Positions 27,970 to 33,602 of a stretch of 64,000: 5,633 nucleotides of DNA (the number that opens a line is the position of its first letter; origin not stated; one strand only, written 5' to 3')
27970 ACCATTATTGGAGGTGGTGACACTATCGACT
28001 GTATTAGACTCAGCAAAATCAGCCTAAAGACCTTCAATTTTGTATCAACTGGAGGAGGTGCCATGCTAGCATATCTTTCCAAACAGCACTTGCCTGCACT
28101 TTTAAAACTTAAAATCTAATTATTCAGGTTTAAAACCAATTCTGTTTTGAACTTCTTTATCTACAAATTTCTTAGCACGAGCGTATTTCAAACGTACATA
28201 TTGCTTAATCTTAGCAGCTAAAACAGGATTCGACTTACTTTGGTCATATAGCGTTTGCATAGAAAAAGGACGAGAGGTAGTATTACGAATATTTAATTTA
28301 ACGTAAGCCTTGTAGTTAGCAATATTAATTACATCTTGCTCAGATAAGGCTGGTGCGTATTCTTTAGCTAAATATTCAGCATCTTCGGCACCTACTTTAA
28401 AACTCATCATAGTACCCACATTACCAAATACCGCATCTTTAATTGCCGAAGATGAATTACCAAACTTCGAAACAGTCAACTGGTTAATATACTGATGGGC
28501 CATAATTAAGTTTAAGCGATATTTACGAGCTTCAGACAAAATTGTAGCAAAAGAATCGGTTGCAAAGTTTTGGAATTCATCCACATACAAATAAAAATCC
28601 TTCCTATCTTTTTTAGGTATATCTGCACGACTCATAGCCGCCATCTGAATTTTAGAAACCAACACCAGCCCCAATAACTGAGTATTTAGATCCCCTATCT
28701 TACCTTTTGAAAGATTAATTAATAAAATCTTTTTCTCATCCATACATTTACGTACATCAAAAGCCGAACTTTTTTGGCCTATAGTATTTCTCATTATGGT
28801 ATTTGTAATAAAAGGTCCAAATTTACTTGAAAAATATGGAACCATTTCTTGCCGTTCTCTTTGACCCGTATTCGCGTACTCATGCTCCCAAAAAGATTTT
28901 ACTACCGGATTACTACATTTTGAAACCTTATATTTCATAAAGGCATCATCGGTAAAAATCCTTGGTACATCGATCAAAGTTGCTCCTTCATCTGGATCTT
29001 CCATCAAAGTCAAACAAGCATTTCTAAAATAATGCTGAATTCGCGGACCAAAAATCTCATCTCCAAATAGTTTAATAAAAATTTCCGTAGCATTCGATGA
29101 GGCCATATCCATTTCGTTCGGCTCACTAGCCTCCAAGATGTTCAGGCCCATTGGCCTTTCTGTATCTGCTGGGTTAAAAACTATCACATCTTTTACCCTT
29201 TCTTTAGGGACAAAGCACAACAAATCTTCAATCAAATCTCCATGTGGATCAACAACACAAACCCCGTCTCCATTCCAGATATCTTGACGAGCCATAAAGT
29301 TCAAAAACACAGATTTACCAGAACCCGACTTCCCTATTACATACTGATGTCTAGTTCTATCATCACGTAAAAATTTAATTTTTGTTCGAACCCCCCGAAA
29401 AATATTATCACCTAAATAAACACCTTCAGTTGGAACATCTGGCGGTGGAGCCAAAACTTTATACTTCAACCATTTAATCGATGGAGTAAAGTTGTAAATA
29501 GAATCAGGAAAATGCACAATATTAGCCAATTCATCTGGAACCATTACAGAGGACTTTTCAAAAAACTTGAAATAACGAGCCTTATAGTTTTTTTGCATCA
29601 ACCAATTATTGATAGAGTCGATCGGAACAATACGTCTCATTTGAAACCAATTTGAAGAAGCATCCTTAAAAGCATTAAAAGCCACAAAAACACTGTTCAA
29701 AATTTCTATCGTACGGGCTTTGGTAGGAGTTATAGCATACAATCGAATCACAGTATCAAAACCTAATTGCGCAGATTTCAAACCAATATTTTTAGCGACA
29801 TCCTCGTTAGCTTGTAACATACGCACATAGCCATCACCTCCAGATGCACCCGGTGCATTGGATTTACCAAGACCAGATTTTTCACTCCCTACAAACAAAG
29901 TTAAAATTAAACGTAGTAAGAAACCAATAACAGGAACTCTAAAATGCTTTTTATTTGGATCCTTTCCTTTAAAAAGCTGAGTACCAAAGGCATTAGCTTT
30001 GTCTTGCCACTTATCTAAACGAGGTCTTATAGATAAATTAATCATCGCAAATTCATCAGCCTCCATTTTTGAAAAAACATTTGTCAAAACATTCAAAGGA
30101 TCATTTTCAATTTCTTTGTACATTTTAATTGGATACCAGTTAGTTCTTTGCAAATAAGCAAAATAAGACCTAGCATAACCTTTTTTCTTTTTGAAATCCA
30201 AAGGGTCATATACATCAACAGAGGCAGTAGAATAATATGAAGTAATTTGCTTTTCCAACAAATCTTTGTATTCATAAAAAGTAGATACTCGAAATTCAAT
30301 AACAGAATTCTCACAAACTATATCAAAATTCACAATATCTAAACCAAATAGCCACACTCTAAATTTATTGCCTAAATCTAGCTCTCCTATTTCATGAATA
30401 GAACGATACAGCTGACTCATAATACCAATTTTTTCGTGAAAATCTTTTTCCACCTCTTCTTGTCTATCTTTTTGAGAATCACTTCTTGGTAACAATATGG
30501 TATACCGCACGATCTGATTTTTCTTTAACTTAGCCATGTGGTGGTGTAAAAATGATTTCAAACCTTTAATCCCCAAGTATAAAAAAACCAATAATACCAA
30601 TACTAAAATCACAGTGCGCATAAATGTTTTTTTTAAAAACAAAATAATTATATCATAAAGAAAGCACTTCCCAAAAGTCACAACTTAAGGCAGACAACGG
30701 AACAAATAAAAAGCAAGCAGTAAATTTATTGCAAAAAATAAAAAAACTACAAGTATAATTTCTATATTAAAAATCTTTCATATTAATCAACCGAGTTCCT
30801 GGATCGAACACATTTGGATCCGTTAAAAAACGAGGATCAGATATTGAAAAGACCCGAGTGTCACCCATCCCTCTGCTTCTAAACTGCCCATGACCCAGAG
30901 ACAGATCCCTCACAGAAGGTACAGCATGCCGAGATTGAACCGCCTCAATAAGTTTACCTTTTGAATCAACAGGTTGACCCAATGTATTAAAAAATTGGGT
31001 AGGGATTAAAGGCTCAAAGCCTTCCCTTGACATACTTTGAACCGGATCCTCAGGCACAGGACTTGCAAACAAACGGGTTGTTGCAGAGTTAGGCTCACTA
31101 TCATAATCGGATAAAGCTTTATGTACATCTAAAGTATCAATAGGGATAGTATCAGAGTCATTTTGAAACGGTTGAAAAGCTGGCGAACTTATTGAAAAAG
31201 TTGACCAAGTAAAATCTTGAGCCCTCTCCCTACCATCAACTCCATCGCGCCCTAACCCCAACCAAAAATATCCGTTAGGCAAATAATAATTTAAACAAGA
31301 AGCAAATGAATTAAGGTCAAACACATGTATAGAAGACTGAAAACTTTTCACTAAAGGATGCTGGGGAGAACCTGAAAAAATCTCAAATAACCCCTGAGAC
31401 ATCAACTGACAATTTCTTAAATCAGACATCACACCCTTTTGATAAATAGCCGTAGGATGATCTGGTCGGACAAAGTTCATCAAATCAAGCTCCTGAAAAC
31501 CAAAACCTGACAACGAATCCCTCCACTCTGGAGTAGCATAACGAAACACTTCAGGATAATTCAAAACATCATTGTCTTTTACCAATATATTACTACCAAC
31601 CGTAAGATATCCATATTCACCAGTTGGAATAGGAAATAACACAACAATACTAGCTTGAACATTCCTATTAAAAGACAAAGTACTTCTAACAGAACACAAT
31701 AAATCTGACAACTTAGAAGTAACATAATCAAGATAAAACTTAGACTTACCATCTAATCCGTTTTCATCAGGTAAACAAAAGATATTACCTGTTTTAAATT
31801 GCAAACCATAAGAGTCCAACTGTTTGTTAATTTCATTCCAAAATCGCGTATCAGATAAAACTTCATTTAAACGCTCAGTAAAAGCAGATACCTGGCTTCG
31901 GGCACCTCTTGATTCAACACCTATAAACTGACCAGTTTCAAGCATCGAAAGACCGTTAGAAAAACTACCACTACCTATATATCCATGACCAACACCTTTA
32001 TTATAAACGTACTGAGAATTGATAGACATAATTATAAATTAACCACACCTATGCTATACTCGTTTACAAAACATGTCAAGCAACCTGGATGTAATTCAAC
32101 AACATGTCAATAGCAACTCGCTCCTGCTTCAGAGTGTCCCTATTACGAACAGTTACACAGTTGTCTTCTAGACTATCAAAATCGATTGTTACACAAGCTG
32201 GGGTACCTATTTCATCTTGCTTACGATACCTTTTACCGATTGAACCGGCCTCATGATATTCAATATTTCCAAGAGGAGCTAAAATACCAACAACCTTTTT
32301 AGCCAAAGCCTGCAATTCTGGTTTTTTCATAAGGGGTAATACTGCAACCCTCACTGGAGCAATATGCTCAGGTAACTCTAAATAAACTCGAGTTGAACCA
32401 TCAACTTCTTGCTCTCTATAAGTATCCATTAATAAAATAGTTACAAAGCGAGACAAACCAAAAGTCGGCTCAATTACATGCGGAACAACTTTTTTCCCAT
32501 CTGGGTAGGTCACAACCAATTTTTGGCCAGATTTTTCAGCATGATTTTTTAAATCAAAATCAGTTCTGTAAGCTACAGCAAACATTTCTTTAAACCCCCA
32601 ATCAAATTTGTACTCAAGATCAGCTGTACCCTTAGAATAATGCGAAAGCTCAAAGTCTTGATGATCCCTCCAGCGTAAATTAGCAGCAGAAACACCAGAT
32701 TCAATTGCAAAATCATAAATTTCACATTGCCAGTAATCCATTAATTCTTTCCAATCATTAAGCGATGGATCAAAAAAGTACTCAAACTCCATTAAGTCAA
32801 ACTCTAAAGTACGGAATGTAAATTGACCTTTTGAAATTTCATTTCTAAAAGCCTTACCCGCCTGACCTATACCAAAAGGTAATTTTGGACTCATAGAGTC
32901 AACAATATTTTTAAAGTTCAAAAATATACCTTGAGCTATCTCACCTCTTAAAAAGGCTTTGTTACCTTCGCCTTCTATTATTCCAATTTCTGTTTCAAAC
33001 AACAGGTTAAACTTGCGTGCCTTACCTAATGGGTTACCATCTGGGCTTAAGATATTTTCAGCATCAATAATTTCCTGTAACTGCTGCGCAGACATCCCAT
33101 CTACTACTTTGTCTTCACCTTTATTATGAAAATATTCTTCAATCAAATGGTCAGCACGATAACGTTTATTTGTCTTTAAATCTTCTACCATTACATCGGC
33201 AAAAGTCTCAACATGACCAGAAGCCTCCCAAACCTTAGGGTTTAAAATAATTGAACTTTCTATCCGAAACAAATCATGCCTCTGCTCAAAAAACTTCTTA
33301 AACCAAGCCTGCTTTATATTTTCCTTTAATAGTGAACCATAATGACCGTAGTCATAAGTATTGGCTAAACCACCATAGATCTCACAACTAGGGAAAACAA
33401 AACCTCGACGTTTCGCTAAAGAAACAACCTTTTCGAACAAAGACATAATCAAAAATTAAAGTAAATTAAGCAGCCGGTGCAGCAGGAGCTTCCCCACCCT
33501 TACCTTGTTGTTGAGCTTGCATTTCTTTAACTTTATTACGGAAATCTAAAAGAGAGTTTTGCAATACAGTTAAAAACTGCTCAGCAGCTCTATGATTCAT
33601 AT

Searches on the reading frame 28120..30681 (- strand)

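Call 23: search_protein_families(library=pfam, proteins=[window:28120-30681:-], max_evalue=0.00001)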
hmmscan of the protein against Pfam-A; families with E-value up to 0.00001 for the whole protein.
window:28120-30681:- (853 aa): 3 families
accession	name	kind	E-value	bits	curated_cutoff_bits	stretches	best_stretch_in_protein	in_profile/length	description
PF02534.20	T4SS-DNA_transf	-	4.5e-11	42.7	20.1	1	423-774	34-381/468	Type IV secretory system Conjugative DNA transfer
PF10412.15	TrwB_AAD_bind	-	2e-10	40.6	20.5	1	435-819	7-356/387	Type IV secretion-system coupling protein DNA-binding domain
PF12696.13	TraG-D_C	-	1.1e-06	29.1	22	1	697-785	3-85/126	TraM recognition site of TraD and TraG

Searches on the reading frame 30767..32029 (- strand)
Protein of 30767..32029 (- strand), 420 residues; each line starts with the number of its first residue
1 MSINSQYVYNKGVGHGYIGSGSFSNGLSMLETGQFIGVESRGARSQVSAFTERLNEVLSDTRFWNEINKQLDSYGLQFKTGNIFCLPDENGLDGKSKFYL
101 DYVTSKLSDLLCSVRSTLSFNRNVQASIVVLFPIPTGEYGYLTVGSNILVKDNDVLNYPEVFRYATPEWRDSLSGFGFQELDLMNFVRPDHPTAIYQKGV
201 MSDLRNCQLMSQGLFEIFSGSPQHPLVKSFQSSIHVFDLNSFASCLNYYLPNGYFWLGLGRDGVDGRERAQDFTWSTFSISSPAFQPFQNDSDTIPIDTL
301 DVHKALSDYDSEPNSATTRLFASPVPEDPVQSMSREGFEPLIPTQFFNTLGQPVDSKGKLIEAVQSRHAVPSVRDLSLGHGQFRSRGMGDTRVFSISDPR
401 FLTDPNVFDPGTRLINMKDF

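Call 23: search_protein_families(library=pfam, proteins=[window:30767-32029:-], max_evalue=0.00001)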
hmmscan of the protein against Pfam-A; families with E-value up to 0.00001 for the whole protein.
window:30767-32029:- (420 aa): 0 families

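Call 25: search_protein_families(library=phrogs, proteins=[window:30767-32029:-], max_evalue=0.1)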
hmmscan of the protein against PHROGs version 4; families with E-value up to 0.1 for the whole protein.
window:30767-32029:- (420 aa): 0 families

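Call 26: search_protein_families(library=padloc, proteins=[window:30767-32029:-], max_evalue=0.1)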
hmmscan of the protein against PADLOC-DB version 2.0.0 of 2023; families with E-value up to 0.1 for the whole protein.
window:30767-32029:- (420 aa): 1 family
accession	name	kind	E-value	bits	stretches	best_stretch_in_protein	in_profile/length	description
PDLC00238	LmuA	-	0.049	11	1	43-80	246-283/365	DUF4297 domain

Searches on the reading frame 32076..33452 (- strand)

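Call 23: search_protein_families(library=pfam, proteins=[window:32076-33452:-], max_evalue=0.00001)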
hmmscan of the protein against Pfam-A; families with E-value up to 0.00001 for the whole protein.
window:32076-33452:- (458 aa): 1 family
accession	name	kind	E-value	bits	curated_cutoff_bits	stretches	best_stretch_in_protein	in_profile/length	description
PF03129.25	HGTP_anticodon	-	7.3e-18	65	21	1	369-456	2-92/94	Anticodon binding domain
